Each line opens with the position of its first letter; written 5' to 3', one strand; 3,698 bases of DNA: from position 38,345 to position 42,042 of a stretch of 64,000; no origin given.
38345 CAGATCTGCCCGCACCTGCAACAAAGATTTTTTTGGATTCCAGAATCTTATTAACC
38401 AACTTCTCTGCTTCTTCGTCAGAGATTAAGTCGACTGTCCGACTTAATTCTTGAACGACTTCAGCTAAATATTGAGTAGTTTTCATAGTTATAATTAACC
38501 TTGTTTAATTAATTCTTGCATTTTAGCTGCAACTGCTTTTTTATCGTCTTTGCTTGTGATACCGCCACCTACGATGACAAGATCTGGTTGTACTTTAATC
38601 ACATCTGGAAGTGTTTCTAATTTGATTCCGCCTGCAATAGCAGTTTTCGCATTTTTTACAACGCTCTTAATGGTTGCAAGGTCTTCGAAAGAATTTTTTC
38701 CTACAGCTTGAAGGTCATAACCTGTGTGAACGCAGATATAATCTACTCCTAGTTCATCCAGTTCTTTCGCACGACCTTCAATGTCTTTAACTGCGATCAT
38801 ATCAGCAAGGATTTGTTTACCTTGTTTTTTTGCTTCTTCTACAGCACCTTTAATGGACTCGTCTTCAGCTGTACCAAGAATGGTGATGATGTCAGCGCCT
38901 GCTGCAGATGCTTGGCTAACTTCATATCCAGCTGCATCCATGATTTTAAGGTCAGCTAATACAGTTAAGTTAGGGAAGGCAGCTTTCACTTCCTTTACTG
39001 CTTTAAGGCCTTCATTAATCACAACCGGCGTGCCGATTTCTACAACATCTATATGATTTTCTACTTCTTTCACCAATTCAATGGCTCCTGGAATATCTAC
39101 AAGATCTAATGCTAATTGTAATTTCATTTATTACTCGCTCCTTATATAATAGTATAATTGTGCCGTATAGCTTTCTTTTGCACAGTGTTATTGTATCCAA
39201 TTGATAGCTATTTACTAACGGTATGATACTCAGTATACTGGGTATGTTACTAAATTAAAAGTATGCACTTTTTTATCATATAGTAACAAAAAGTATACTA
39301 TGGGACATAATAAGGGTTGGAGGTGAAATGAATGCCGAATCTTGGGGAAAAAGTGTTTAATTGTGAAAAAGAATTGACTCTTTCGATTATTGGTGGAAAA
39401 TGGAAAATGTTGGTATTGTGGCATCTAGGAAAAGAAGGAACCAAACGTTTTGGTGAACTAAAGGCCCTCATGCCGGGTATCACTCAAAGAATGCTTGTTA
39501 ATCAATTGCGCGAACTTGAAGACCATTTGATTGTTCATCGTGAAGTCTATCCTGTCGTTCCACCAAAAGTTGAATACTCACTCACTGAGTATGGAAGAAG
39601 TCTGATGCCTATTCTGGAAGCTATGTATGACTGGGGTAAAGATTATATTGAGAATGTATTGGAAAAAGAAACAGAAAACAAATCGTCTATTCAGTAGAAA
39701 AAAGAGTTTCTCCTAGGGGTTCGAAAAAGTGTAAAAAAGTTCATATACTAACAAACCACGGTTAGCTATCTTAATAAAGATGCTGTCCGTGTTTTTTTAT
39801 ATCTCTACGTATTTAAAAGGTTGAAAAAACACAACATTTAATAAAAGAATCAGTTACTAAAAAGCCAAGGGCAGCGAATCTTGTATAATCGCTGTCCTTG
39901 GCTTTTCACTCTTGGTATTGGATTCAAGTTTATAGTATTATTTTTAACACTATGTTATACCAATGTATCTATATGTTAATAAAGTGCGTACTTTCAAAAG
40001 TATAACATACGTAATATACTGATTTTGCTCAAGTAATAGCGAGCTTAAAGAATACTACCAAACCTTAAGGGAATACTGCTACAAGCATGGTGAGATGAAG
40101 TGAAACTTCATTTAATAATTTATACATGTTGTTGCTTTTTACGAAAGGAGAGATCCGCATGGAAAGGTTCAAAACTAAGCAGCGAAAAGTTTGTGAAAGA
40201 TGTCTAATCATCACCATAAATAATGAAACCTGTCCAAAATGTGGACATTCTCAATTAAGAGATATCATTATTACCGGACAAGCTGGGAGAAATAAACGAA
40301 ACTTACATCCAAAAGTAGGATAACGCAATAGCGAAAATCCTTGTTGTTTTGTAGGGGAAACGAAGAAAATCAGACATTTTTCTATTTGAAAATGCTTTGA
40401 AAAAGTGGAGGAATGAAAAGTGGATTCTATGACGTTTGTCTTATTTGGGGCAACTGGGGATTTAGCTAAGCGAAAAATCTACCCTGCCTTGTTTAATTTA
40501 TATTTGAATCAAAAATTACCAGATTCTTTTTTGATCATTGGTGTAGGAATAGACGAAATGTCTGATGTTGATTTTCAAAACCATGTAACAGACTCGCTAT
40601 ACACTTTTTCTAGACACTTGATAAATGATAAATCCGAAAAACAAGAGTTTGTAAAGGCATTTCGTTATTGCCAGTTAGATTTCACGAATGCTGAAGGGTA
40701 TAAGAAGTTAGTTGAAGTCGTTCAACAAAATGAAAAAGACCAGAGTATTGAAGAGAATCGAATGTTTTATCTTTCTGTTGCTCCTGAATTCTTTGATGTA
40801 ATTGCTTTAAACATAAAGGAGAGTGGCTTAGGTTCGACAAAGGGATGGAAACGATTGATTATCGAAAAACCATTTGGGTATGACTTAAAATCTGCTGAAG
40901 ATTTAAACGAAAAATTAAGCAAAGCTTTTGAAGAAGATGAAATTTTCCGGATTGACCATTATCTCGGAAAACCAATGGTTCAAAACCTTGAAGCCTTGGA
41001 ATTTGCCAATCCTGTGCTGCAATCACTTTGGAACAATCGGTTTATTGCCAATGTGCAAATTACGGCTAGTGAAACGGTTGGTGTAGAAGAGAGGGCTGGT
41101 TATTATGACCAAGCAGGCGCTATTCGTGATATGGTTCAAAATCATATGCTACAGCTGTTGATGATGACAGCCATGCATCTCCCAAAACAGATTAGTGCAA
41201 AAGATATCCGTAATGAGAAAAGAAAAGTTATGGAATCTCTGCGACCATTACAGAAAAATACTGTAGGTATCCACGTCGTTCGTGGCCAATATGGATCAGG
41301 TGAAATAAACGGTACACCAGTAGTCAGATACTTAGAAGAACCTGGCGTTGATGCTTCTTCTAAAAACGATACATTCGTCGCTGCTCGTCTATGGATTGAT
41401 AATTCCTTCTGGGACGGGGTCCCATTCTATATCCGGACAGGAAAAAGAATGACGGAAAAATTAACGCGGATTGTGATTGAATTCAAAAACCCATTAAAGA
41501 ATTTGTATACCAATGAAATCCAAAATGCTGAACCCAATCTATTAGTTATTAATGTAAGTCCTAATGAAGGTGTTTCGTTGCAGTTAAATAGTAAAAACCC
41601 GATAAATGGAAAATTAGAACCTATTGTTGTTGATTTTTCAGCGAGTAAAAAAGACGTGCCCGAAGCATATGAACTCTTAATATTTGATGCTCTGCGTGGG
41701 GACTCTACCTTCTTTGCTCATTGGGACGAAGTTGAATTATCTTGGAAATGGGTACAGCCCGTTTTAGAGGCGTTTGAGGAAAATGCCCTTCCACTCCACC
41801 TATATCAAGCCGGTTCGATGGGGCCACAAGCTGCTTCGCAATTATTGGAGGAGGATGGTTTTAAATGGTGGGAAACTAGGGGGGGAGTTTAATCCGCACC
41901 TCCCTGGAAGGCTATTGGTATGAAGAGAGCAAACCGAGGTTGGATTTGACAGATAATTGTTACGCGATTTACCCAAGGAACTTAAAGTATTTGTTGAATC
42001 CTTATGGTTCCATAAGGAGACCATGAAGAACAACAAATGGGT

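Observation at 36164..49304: Tn3-family transposon whose cargo is a complete cyclic RuMP formaldehyde-oxidation pathway (hxlR-hxlAB, zwf, gnd-like, pgi)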

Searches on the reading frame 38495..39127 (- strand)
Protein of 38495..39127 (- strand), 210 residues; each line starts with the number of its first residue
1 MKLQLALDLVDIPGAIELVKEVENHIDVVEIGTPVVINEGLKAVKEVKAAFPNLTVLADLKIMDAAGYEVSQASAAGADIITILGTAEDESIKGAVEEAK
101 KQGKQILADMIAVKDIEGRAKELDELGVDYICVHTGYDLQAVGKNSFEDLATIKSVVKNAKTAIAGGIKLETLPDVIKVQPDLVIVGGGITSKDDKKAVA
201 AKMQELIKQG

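Call 7: search_protein_families(library=pfam, proteins=[window:38495-39127:-])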
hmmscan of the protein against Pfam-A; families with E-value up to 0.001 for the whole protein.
window:38495-39127:- (210 aa): 2 families
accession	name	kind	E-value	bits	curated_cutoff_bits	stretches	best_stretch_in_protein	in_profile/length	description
PF00215.30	OMPdecase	-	7.9e-39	134.3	27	1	1-202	1-220/221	Orotidine 5'-phosphate decarboxylase / HUMPS family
PF00682.25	HMGL-like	-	0.00018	21.4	29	0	102-163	11-65/260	HMGL-like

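Call 8: search_protein_families(library=ncbifam, proteins=[window:38495-39127:-])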
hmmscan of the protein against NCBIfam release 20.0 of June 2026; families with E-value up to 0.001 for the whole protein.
window:38495-39127:- (210 aa): 13 families
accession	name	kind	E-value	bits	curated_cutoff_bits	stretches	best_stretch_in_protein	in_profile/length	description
TIGR03128.2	RuMP_HxlA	equivalog_domain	1.7e-86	289.1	200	1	3-207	1-205/205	3-hexulose-6-phosphate synthase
NF041755.1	RuMP_HxlAB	equivalog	3.9e-59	200.6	500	1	1-208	4-211/391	bifunctional 3-hexulose-6-phosphate synthase/6-phospho-3-hexuloisomerase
NF005442.0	PRK07028.1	equivalog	1.6e-54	185.1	593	1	2-209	5-212/430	bifunctional hexulose-6-phosphate synthase/ribonuclease regulator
NF009833.0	PRK13307.1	equivalog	9.9e-33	113.6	274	1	3-205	175-377/392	bifunctional 5,6,7,8-tetrahydromethanopterin hydro-lyase/3-hexulose-6-phosphate synthase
NF009832.1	PRK13306.1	subfamily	2.4e-32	112.2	250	1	2-209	4-212/215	3-dehydro-L-gulonate-6-phosphate decarboxylase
NF009831.0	PRK13305.1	equivalog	5.8e-27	94.4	294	1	2-208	5-212/220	3-keto-L-gulonate-6-phosphate decarboxylase UlaD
NF010386.0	PRK13813.1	equivalog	4.5e-16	59.1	208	1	2-208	6-214/216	orotidine 5'-phosphate decarboxylase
TIGR01740.1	pyrF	equivalog_domain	6.2e-13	48.9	92.3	1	4-204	2-216/216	orotidine-5'-phosphate decarboxylase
NF001273.0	PRK00230.1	equivalog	6.3e-10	38.8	193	1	2-107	6-113/233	orotidine-5'-phosphate decarboxylase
NF002231.0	PRK01130.1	subfamily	3e-06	26.4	189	1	69-194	88-217/230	putative N-acetylmannosamine-6-phosphate 2-epimerase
NF004076.0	PRK05581.1-4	subfamily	1.2e-05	24.7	165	1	53-203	62-215/221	ribulose-phosphate 3-epimerase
TIGR01163.1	rpe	equivalog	2.9e-05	23.6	212.6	1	25-203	30-210/211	ribulose-phosphate 3-epimerase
TIGR00693.1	thiE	equivalog_domain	0.0008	18.7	145.1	0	119-202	109-196/197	thiamine phosphate synthase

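Call 46: search_dna_similar(query=window:38495-39124:-, collection=plasmids, mode=protein, max_rows=40, rows=spread, max_evalue=1e-40)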
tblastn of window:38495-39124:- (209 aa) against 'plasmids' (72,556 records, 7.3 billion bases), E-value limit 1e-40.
Records with a match: 153; places in all: 183; records where one place covers at least 80% of the query: 153.
Best place of each record, by identity: >=99% 4; 90-95% 4; 80-90% 7; 60-80% 50; <60% 88.
By first word of the organism name: Staphylococcus 103; Priestia 10; Leuconostoc 10; Salmonella 5; Peribacillus 4; Latilactobacillus 4; Paenibacillus 3; Weissella 3; Bacillus 2; Pediococcus 2; and 7 more.
By predicted mobility (MOB-suite, as given by PLSDB): mobilizable 83; non-mobilizable 64; conjugative 6.
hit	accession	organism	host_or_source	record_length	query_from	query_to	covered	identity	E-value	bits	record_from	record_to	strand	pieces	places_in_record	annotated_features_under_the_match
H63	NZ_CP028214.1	Bacillus subtilis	cell culture,kimchi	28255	1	209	100%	100.0%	3e-127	401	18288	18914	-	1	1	hxlA: 3-hexulose-6-phosphate synthase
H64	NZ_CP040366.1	Priestia flexa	ocean sediment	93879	1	209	100%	92.3%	2e-117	373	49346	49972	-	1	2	hxlA: 3-hexulose-6-phosphate synthase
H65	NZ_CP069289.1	Priestia megaterium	microbe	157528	1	209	100%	90.0%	6e-114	363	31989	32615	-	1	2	hxlA: 3-hexulose-6-phosphate synthase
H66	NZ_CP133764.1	Peribacillus sp. R9-11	sediment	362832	1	209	100%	79.4%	5e-100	323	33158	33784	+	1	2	hxlA: 3-hexulose-6-phosphate synthase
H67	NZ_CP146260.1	Priestia megaterium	Nicotiana tabacum L.,Cell ...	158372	1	190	91%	87.4%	2e-99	322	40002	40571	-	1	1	hxlA: 3-hexulose-6-phosphate synthase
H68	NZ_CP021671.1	Bacillus licheniformis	cell culture,food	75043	1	187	89%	82.4%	1e-93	305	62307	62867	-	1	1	none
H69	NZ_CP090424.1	Stenotrophomonas maltophilia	bateria,From China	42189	1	209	100%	69.9%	6e-80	266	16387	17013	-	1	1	record has no annotation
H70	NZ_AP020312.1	Staphylococcus aureus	Homo sapiens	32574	1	206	99%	60.7%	9e-72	243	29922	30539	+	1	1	hxlA: 3-hexulose-6-phosphate synthase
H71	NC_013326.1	Staphylococcus aureus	-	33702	1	206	99%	60.7%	9e-72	243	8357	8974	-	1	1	hxlA: 3-hexulose-6-phosphate synthase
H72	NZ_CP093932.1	Staphylococcus aureus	Homo sapiens,skin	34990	1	206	99%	60.7%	9e-72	243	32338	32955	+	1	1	hxlA: 3-hexulose-6-phosphate synthase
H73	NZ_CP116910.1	Staphylococcus aureus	Homo sapiens,skin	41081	1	206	99%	60.7%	9e-72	243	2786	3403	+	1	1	hxlA: 3-hexulose-6-phosphate synthase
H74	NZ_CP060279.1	Staphylococcus aureus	water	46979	1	206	99%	60.7%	9e-72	243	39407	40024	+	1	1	hxlA: 3-hexulose-6-phosphate synthase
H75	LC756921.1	Staphylococcus aureus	-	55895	1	206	99%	60.7%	9e-72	243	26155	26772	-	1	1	3-hexulose-6-phosphate synthase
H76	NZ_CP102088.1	Staphylococcus capitis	bacterial culture,ISS indoor ...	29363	1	206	99%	60.2%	5e-71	240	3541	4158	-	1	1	hxlA: 3-hexulose-6-phosphate synthase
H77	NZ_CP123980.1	Staphylococcus haemolyticus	Homo sapiens,secretion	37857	1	206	99%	60.2%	7e-71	240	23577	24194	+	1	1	hxlA: 3-hexulose-6-phosphate synthase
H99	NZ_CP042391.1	Leuconostoc lactis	cell culture,kimchi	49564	1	206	99%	54.9%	9e-67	228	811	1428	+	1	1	hxlA: 3-hexulose-6-phosphate synthase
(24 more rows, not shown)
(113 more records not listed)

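Call 47: get_annotated_region(hit=H71, flank=7000)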
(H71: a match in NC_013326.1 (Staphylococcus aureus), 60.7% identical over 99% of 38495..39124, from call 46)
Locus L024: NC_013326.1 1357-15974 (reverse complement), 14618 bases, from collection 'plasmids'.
description: Staphylococcus aureus plasmid pWBG746, complete sequence
organism: Staphylococcus aureus (NCBI taxid 1280)
taxonomy: Bacteria; Bacillota; Bacilli; Bacillales; Staphylococcaceae; Staphylococcus; Staphylococcus aureus
host: -; source: -; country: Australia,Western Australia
typing (MOB-suite, as given by PLSDB): mobilizable; replicon rep_cluster_1733,rep_cluster_2100,rep_cluster_2176
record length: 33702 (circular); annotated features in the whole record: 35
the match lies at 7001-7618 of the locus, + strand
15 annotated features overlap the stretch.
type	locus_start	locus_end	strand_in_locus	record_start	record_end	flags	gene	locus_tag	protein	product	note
CDS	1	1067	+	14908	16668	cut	-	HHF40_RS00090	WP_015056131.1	site-specific DNA-methyltransferase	GO:0006306 - DNA methylation [Evidence IEA]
CDS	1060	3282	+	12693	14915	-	-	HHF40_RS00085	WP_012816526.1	DEAD/DEAH box helicase family protein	-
CDS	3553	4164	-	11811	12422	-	-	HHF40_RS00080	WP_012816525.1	recombinase family protein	GO:0006310 - DNA recombination [Evidence IEA]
CDS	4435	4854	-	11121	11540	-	-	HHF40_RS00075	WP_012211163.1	MarR family transcriptional regulator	-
CDS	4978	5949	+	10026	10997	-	-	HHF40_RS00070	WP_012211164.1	oxidoreductase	-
CDS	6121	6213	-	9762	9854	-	-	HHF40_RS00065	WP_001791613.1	type I toxin-antitoxin system Fst family toxin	-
CDS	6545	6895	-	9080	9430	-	-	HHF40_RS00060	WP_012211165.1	helix-turn-helix domain-containing protein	-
CDS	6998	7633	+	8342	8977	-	hxlA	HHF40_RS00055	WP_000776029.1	3-hexulose-6-phosphate synthase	GO:0019647 - formaldehyde assimilation via ribulose monophosphate cycle [Evidence IEA]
CDS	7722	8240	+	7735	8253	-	-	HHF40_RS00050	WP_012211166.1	type 1 glutamine amidotransferase domain-containing protein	-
CDS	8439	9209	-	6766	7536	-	-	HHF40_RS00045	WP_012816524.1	DUF536 domain-containing protein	-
CDS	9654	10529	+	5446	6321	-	-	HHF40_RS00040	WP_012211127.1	replication initiator protein A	-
CDS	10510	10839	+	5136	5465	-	-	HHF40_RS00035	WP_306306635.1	protein rep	GO:0006260 - DNA replication [Evidence IEA]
CDS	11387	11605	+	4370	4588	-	-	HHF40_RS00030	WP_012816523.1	hypothetical protein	-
CDS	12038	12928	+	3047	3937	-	-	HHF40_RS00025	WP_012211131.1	hypothetical protein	-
CDS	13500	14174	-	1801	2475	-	-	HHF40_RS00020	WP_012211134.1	IS6 family transposase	-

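Call 48: get_annotated_region(hit=H99, flank=7000)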
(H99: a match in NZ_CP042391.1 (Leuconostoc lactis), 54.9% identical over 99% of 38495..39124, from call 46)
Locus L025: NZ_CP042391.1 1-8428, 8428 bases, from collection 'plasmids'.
description: Leuconostoc lactis strain CBA3626 plasmid unnamed, complete sequence
organism: Leuconostoc lactis (NCBI taxid 1246)
taxonomy: Bacteria; Bacillota; Bacilli; Lactobacillales; Lactobacillaceae; Leuconostoc; Leuconostoc lactis
host: -; source: cell culture,kimchi; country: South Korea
typing (MOB-suite, as given by PLSDB): mobilizable; relaxase MOBV,MOBV
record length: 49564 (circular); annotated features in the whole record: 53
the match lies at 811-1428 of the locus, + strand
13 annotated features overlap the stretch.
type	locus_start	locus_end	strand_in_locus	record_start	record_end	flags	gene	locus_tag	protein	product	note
CDS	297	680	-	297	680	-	-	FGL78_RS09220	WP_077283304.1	helix-turn-helix domain-containing protein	-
CDS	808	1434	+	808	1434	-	hxlA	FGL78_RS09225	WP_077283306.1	3-hexulose-6-phosphate synthase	GO:0019647 - formaldehyde assimilation via ribulose monophosphate cycle [Evidence IEA]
CDS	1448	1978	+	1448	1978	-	hxlB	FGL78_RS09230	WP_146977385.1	6-phospho-3-hexuloisomerase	GO:1901135 - carbohydrate derivative metabolic process [Evidence IEA]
CDS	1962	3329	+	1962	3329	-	-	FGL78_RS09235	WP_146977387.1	glucose-6-phosphate isomerase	GO:0006096 - glycolytic process [Evidence IEA]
CDS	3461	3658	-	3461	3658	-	-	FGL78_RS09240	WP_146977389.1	hypothetical protein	-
CDS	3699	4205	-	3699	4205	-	-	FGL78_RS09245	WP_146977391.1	Asp23/Gls24 family envelope stress response protein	-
CDS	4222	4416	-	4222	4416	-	-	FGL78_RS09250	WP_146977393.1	DUF2273 domain-containing protein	-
CDS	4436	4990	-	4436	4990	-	amaP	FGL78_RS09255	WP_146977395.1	alkaline shock response membrane anchor protein AmaP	-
CDS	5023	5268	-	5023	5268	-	-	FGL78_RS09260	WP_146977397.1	GlsB/YeaQ/YmgE family stress response membrane protein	-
CDS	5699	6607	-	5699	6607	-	-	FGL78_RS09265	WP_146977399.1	magnesium transporter CorA family protein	GO:0030001 - metal ion transport [Evidence IEA]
CDS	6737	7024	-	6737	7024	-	-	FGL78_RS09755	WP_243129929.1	hypothetical protein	-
CDS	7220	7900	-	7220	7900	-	-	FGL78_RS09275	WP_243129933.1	IS3 family transposase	-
CDS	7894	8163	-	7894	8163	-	-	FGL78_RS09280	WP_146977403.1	hypothetical protein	-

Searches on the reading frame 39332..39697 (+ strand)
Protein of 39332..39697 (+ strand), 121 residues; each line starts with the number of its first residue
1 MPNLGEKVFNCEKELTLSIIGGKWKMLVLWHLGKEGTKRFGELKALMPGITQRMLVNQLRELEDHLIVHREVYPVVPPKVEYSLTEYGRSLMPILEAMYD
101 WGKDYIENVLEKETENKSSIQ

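Call 7: search_protein_families(library=pfam, proteins=[window:39332-39697:+])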
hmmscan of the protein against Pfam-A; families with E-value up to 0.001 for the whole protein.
window:39332-39697:+ (121 aa): 1 family
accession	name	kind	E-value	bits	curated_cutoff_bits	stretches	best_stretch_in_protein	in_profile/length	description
PF01638.23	HxlR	-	3.9e-39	132.8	20.8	1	19-108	1-89/91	HxlR-like helix-turn-helix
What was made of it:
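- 39332..39697 (+): hxlR, a formaldehyde-sensing MarR/DUF24-type activator, divergent from hxlAB. PF01638, 133 bits (call 7).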

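Call 8: search_protein_families(library=ncbifam, proteins=[window:39332-39697:+])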
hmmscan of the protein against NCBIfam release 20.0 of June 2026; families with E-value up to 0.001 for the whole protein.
window:39332-39697:+ (121 aa): 2 families
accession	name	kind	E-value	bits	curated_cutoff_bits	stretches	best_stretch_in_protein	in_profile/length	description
NF047364.1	redox_TF_RrpB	exception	8.7e-27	93.4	175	1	10-105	4-103/105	MarR family transcription factor RrpB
NF047367.1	redox_TF_RrpA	exception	3.5e-26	91.4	185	1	10-105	5-100/101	MarR family transcription factor RrpA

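Call 61: search_solved_structures(query=window:39332-39694:+, show_alignments=1, max_evalue=1e-10)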
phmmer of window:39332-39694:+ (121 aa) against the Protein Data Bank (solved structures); distinct sequences matched with E-value up to 1e-10: 12.
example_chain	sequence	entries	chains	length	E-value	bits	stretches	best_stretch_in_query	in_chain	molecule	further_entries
7bzd_A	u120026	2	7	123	7.6e-56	190.8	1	3-109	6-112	HTH-type transcriptional activator HxlR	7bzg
7bze_A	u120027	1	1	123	4.8e-55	188.3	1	3-109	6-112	HTH-type transcriptional activator HxlR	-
7kd3_A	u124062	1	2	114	1.7e-34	121.9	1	9-108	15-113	Putative transcriptional regulator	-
4a5m_A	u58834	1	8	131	1.7e-31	112.3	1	10-112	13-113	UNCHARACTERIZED HTH-TYPE TRANSCRIPTIONAL REGULATOR YYBR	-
4a5n_A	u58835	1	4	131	1.5e-30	109.2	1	13-112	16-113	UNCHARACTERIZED HTH-TYPE TRANSCRIPTIONAL REGULATOR YYBR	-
2hzt_A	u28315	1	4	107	5.6e-29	104.1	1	14-109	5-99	Putative HTH-type transcriptional regulator ytcD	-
9wvg_C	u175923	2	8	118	1.7e-25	92.9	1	14-103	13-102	Uncharacterized HTH-type transcriptional regulator YdzF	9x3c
1z7u_A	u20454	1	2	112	1.4e-20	77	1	14-107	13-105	hypothetical protein EF0647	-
2fsw_A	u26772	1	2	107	2.4e-18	69.8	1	11-103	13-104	PG_0823 protein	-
5hs7_A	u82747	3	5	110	1.9e-17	66.9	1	13-107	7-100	HTH-type transcriptional regulator YodB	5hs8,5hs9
1yyv_A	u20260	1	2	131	1.2e-15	61.1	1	11-111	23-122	putative transcriptional regulator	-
2f2e_A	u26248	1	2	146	2.8e-11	47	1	7-106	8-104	PA1607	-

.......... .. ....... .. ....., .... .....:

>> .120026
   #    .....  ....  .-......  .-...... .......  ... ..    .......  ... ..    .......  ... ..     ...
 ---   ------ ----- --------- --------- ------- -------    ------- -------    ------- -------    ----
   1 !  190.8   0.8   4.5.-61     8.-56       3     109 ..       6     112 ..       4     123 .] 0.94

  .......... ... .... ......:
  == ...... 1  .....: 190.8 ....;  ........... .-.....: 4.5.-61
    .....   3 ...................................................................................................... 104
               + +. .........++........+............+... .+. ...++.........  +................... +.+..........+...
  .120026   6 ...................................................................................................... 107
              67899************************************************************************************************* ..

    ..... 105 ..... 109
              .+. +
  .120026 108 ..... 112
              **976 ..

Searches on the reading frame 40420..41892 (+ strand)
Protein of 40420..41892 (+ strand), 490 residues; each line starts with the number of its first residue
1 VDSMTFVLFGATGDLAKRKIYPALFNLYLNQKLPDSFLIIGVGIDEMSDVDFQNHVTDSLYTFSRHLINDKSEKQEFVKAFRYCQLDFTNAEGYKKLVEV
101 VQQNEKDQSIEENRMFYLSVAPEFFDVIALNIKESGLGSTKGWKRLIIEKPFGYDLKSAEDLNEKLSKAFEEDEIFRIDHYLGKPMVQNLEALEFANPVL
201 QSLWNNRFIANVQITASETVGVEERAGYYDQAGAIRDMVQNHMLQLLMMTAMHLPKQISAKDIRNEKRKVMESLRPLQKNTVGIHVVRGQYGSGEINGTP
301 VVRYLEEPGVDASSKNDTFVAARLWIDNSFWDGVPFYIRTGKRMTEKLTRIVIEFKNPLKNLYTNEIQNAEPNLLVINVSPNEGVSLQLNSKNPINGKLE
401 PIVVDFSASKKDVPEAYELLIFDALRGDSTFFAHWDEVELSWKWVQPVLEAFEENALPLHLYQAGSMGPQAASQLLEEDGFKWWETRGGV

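Call 7: search_protein_families(library=pfam, proteins=[window:40420-41892:+])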
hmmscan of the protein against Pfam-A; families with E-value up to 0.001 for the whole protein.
window:40420-41892:+ (490 aa): 2 families
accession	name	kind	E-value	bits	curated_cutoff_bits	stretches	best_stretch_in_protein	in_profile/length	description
PF02781.21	G6PD_C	-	9.5e-111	370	27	1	192-484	2-296/296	Glucose-6-phosphate dehydrogenase, C-terminal domain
PF00479.28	G6PD_N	-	1.1e-63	215.6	22.1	1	7-189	1-183/183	Glucose-6-phosphate dehydrogenase, NAD binding domain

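Call 8: search_protein_families(library=ncbifam, proteins=[window:40420-41892:+])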
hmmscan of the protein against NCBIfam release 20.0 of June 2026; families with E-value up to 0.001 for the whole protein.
window:40420-41892:+ (490 aa): 3 families
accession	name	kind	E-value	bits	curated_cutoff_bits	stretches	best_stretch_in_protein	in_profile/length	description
TIGR00871.1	zwf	equivalog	2e-174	580.9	400.6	1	3-485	2-485/486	glucose-6-phosphate dehydrogenase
NF009492.0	PRK12853.1-3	equivalog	1.8e-117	393.2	428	1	3-478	9-466/472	glucose-6-phosphate dehydrogenase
NF004331.0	PRK05722.2-1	equivalog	2.4e-74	251.1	622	1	4-465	4-412/425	glucose-6-phosphate dehydrogenase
